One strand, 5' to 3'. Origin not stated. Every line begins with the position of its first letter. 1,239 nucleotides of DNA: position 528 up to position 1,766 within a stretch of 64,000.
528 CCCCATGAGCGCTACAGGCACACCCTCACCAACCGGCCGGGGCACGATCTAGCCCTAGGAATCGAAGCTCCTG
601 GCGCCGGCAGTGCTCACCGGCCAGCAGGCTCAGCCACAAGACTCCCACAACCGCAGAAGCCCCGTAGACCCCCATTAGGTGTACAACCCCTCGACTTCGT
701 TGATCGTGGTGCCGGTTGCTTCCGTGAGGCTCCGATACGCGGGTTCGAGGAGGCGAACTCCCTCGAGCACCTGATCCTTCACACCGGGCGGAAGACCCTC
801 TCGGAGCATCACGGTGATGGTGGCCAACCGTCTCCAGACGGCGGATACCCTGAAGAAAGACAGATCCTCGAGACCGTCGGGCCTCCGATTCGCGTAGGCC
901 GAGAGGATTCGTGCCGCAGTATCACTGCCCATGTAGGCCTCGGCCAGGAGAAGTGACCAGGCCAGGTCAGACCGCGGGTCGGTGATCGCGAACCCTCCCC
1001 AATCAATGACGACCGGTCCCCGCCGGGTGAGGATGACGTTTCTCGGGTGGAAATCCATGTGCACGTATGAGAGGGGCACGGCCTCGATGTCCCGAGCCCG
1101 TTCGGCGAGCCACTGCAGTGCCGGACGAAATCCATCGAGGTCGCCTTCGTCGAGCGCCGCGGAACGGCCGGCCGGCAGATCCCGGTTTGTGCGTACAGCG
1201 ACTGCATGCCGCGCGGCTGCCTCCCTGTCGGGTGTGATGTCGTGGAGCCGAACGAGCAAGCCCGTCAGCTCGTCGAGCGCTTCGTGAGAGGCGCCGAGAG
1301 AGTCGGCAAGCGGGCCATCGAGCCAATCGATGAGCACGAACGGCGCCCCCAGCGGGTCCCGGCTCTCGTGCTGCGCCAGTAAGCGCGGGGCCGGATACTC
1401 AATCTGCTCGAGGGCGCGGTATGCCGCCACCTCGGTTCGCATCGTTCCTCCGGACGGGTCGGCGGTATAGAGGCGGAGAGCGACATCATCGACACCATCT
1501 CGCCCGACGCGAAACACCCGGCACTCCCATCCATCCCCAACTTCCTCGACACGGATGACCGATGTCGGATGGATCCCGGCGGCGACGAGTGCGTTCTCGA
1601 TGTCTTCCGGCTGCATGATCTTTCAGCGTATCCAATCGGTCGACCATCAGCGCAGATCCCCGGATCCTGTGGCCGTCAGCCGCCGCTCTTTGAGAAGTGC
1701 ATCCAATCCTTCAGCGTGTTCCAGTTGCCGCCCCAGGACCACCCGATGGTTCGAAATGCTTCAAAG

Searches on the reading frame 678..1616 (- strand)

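Call 32: search_protein_families(library=ncbifam, proteins=[window:678-1616:-], max_evalue=0.00001)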
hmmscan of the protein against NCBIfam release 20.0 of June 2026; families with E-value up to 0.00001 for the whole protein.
window:678-1616:- (313 aa): 3 families
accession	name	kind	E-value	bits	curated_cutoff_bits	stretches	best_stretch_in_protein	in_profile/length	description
TIGR02721.1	ycfN_thiK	equivalog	1.1e-09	37.9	299.45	1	66-245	42-205/256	thiamine kinase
NF033068.1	APH_3p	equivalog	1.6e-07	31.1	205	1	31-248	23-242/255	APH(3') family aminoglycoside O-phosphotransferase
NF008738.0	PRK11768.1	equivalog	3.6e-06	26.6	194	1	2-243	13-256/327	serine/threonine protein kinase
